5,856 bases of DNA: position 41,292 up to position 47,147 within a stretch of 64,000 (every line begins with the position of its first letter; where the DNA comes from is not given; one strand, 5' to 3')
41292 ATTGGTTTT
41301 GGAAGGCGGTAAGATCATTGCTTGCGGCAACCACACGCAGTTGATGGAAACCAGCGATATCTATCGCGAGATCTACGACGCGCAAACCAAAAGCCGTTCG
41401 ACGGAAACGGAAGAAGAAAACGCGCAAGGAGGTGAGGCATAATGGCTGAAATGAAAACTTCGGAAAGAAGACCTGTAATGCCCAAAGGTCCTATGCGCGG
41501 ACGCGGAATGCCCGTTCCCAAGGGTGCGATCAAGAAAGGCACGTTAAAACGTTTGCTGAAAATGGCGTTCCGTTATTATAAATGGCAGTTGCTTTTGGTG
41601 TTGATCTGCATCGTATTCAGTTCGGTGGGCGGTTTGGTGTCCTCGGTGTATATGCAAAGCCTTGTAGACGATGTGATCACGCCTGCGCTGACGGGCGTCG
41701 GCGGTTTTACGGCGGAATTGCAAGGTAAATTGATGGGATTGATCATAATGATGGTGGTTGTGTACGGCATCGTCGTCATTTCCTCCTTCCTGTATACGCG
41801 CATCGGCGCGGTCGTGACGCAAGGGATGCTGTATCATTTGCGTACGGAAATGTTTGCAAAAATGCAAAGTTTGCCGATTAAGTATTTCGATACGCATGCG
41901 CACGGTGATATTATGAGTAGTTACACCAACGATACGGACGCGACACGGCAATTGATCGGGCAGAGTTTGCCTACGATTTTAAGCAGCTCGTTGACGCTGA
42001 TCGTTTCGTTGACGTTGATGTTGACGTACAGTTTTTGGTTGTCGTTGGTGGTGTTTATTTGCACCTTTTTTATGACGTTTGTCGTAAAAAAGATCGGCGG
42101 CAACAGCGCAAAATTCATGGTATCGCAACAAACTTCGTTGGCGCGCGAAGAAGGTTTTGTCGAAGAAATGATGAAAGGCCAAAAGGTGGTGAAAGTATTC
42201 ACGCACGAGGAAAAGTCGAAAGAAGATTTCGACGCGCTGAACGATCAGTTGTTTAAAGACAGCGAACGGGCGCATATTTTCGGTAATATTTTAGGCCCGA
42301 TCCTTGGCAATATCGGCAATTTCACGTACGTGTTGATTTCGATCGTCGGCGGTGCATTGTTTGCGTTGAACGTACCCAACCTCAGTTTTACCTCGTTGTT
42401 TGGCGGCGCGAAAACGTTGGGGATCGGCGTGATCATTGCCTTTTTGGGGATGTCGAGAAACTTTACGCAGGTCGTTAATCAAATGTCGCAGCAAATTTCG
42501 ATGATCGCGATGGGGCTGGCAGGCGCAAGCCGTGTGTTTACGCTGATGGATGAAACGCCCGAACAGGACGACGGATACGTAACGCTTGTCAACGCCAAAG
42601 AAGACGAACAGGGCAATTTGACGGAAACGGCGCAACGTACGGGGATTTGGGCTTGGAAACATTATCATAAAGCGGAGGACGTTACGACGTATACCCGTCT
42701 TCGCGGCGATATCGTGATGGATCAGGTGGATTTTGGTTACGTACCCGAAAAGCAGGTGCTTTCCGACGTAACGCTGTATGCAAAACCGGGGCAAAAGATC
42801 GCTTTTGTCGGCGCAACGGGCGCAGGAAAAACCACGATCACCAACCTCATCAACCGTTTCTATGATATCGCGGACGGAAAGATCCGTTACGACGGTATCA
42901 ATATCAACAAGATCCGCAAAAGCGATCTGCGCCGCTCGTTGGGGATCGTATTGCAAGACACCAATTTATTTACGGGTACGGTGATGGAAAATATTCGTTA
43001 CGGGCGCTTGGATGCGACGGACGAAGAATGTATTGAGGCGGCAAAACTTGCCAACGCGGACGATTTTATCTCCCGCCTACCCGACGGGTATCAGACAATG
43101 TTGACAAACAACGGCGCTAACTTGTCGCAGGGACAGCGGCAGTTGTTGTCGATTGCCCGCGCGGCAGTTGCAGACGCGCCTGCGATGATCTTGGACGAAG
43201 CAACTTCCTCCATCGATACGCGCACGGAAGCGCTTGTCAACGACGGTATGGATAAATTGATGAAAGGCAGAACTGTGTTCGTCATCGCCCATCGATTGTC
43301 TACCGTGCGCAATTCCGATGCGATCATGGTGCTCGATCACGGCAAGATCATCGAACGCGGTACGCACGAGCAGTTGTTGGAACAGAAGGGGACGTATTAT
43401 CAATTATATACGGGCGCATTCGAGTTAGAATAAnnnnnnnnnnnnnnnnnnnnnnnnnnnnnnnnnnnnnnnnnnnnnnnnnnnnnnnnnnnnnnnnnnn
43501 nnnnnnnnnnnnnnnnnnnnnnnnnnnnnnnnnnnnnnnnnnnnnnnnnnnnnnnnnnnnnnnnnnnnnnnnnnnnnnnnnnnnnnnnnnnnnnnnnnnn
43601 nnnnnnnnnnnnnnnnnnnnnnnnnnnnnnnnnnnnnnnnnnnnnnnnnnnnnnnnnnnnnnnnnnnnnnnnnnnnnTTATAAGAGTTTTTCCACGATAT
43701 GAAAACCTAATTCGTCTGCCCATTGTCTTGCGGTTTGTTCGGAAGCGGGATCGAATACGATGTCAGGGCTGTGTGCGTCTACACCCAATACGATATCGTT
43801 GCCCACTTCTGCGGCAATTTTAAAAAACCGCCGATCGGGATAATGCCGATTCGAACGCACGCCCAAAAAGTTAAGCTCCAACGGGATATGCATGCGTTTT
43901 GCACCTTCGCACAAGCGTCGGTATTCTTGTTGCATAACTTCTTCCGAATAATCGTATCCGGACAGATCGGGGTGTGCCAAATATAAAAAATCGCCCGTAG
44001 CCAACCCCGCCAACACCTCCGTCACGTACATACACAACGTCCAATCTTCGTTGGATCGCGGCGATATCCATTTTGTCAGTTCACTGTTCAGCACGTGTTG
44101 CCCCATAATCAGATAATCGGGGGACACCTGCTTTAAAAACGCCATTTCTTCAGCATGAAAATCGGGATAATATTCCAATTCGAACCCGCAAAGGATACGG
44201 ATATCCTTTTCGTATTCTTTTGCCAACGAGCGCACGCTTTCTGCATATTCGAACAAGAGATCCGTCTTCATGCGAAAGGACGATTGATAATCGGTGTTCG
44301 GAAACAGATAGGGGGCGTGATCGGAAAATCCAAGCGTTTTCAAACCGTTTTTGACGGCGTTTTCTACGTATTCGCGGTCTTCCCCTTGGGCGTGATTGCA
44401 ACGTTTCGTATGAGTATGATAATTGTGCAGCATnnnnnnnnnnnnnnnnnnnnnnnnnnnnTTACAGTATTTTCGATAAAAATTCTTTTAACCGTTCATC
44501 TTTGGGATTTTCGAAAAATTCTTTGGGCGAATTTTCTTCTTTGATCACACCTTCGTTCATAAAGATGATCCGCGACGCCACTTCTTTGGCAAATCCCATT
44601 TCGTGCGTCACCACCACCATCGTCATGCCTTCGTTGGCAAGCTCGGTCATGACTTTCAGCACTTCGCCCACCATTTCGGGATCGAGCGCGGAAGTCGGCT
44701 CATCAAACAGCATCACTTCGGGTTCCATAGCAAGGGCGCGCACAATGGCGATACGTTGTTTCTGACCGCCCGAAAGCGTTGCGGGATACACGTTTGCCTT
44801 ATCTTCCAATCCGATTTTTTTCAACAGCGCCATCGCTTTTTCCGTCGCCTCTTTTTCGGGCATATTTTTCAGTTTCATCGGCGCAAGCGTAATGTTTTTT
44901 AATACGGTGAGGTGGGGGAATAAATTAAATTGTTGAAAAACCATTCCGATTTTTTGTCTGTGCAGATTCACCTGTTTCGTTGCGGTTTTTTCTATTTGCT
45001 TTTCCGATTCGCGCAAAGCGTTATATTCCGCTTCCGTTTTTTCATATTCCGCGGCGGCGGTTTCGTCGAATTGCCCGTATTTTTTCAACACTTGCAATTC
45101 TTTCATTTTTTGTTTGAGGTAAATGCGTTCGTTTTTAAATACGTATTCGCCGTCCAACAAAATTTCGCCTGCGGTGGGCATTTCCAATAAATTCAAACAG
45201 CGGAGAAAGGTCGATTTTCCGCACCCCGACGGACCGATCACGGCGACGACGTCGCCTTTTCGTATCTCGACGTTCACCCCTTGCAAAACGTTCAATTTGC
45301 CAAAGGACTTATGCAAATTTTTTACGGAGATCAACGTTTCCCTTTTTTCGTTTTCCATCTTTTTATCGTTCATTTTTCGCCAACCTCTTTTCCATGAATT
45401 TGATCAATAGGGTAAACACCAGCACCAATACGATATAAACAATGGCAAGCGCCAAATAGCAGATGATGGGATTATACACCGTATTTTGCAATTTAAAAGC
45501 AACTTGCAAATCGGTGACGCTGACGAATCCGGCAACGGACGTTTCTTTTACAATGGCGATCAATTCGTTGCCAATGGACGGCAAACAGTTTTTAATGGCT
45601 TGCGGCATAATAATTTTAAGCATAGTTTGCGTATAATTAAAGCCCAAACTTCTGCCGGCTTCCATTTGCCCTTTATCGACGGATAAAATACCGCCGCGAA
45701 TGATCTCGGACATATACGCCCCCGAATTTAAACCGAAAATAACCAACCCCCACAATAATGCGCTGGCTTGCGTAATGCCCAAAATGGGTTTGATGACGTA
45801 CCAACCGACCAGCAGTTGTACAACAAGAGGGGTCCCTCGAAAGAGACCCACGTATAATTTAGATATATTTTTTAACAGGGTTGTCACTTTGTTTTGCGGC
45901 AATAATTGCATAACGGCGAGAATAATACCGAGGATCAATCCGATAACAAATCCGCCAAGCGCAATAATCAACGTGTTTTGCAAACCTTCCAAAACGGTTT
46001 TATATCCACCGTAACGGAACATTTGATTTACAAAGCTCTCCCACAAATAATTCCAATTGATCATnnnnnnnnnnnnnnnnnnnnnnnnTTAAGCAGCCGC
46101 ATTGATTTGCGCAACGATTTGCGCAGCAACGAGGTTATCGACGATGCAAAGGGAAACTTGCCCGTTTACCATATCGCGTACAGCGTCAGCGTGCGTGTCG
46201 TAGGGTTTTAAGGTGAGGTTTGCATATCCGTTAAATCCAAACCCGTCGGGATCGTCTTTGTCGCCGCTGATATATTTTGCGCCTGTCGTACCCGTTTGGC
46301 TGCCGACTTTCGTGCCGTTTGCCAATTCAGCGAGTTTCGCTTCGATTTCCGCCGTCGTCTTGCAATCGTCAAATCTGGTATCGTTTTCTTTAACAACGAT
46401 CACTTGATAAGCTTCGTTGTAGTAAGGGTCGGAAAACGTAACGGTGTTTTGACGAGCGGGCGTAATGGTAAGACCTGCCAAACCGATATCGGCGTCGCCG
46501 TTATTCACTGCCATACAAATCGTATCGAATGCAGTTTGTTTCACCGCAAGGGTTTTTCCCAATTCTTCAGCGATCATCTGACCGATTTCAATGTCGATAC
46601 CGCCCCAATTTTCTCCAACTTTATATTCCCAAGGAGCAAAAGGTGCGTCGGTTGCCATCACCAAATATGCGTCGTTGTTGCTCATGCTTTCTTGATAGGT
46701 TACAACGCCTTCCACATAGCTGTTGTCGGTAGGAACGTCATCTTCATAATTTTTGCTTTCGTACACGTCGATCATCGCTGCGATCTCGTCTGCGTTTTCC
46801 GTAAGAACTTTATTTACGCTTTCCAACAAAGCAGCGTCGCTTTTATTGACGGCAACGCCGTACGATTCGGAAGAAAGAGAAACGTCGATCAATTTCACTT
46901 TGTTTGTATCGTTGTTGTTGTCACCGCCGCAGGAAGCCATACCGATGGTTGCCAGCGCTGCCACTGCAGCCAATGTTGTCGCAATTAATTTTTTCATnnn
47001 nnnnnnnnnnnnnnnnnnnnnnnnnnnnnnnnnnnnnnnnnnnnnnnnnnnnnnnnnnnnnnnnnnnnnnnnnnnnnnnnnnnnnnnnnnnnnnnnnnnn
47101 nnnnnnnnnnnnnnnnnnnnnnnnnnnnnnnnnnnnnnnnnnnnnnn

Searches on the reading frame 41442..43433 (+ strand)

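Call 42: search_protein_families(library=pfam, proteins=[window:41442-43433:+], max_evalue=0.00001)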
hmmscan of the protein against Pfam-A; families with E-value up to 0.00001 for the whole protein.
window:41442-43433:+ (663 aa): 2 families
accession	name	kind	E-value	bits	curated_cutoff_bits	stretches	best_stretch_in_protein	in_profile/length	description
PF00664.28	ABC_membrane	-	2.9e-39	135.9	28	1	50-319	1-266/274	ABC transporter transmembrane region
PF00005.33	ABC_tran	-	1.5e-27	97.3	25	1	440-589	1-137/137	ABC transporter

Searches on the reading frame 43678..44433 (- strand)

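Call 42: search_protein_families(library=pfam, proteins=[window:43678-44433:-], max_evalue=0.00001)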
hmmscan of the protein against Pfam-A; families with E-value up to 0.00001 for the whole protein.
window:43678-44433:- (251 aa): 1 family
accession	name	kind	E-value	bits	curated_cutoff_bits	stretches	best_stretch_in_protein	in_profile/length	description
PF02811.25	PHP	-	5.2e-13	50.1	26.4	1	5-188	2-162/164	PHP domain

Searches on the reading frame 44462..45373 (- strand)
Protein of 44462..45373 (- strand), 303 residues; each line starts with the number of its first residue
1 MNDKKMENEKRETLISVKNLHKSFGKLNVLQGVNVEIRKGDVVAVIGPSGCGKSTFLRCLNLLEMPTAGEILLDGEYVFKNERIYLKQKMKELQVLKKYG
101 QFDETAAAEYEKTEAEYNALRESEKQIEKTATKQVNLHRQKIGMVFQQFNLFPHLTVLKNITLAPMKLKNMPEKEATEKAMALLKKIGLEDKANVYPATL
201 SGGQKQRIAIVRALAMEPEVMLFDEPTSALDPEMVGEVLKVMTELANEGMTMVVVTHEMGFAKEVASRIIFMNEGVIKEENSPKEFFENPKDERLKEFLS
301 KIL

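Call 42: search_protein_families(library=pfam, proteins=[window:44462-45373:-], max_evalue=0.00001)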
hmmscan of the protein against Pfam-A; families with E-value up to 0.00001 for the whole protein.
window:44462-45373:- (303 aa): 3 families
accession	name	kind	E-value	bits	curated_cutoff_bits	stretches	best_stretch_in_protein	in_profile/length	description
PF00005.33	ABC_tran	-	2.2e-36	125.9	25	2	128-228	50-137/137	ABC transporter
PF13304.12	AAA_21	-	1.1e-12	49.1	27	1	43-259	2-300/304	AAA domain, putative AbiEii toxin, Type IV TA system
PF02463.25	SMC_N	-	4.5e-08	33.2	40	1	41-267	25-207/220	RecF/RecN/SMC N terminal domain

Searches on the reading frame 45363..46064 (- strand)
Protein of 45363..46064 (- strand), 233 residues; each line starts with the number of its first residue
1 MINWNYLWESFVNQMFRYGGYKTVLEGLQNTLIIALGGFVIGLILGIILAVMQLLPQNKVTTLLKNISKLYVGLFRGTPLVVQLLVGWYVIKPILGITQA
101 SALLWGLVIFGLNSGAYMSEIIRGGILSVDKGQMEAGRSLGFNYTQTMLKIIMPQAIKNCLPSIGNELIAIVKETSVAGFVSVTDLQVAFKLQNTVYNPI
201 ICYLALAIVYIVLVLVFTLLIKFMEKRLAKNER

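Call 42: search_protein_families(library=pfam, proteins=[window:45363-46064:-], max_evalue=0.00001)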
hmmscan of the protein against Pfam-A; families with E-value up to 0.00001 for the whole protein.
window:45363-46064:- (233 aa): 1 family
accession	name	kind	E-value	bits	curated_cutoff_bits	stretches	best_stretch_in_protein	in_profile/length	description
PF00528.27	BPD_transp_1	-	9.3e-23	81.3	26.4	1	42-229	1-183/184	Binding-protein-dependent transport system inner membrane component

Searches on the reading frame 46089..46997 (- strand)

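Call 42: search_protein_families(library=pfam, proteins=[window:46089-46997:-], max_evalue=0.00001)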
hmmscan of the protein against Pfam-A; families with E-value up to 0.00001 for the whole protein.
window:46089-46997:- (302 aa): 2 families
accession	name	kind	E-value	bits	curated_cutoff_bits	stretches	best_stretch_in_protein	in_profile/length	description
PF00497.25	SBP_bac_3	-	5.7e-24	84.8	26.4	1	112-226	1-117/132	Bacterial extracellular solute-binding proteins, family 3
PF10613.14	Lig_chan-Glu_bd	-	1.9e-06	28.4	30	1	154-203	64-113/115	Ligated ion channel L-glutamate- and glycine-binding site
